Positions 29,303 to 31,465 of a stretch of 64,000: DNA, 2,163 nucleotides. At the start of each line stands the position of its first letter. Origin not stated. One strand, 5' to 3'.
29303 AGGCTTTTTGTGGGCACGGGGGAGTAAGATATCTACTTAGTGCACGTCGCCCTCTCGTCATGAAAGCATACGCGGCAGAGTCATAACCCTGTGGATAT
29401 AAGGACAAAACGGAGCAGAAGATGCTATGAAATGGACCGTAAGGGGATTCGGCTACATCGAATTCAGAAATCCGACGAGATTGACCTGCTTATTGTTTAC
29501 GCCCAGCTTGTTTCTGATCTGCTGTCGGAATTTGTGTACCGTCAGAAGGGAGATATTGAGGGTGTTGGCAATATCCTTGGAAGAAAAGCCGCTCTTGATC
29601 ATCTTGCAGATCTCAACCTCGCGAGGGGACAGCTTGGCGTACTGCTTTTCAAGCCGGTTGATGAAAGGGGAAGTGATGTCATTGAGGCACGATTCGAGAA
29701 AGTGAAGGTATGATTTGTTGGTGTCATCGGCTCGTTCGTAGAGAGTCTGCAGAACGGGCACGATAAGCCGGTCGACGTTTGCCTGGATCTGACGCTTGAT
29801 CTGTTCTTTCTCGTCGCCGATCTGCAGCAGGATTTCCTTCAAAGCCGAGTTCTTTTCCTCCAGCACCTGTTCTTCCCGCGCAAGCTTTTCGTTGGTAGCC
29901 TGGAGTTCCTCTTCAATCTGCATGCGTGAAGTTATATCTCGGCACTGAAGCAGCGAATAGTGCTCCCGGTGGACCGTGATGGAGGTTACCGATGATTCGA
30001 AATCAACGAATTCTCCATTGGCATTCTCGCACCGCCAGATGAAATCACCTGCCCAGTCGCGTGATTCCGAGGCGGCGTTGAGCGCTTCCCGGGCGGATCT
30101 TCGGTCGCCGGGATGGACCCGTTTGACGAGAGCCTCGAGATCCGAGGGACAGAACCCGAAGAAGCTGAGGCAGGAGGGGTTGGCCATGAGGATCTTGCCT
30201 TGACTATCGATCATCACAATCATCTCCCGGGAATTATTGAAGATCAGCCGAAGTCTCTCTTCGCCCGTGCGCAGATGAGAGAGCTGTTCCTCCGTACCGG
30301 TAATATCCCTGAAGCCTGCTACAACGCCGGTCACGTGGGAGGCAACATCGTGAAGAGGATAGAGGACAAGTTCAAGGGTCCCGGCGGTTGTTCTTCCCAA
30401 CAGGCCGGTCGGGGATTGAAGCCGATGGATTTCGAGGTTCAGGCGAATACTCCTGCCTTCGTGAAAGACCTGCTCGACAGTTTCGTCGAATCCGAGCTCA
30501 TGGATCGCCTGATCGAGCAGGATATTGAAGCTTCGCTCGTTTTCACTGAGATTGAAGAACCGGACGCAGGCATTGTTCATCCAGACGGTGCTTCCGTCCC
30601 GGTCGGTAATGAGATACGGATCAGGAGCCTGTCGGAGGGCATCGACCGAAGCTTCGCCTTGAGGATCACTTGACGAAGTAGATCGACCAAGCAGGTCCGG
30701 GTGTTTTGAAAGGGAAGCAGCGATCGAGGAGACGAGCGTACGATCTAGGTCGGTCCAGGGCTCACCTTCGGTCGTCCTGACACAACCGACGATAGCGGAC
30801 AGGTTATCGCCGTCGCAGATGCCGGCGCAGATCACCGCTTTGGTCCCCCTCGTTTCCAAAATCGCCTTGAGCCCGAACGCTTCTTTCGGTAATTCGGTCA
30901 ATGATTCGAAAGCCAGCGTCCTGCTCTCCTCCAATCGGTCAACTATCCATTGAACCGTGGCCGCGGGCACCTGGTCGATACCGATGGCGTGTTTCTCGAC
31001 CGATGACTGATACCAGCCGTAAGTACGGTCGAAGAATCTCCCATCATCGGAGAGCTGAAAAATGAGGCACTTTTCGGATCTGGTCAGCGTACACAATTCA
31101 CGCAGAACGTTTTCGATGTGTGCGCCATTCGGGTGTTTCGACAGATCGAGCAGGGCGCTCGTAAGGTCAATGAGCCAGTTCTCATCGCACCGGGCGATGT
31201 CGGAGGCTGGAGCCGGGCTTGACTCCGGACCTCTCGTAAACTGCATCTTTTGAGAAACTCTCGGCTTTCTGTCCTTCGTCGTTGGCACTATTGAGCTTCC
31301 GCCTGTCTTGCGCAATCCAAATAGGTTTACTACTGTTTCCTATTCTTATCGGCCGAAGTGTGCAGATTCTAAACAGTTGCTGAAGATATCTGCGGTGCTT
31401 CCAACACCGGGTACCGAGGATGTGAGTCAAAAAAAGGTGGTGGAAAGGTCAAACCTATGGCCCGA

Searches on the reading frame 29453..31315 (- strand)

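Call 66: search_protein_families(library=pfam, proteins=[window:29453-31315:-], max_evalue=0.001)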
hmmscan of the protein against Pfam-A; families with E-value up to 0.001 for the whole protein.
window:29453-31315:- (620 aa): 7 families
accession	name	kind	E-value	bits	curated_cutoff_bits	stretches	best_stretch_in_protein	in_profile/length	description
PF13188.13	PAS_8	-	1.2e-13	50.8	21.8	1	353-410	1-56/65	PAS domain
PF00196.25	GerE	-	7.8e-13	48.3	23.5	1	561-611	2-52/57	Bacterial regulatory proteins, luxR family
PF00989.32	PAS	-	1e-11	45.3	22.6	1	353-461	1-113/113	PAS fold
PF13426.13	PAS_9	-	2.1e-10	41.2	27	1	364-462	2-102/103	PAS domain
PF01590.32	GAF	-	2.3e-09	38.3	22.4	1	68-203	7-130/133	GAF domain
PF08448.16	PAS_4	-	6.4e-08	33.2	23.1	0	227-341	1-108/110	PAS fold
PF08447.18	PAS_3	-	1.5e-05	25.6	25.6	1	376-446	2-75/89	PAS fold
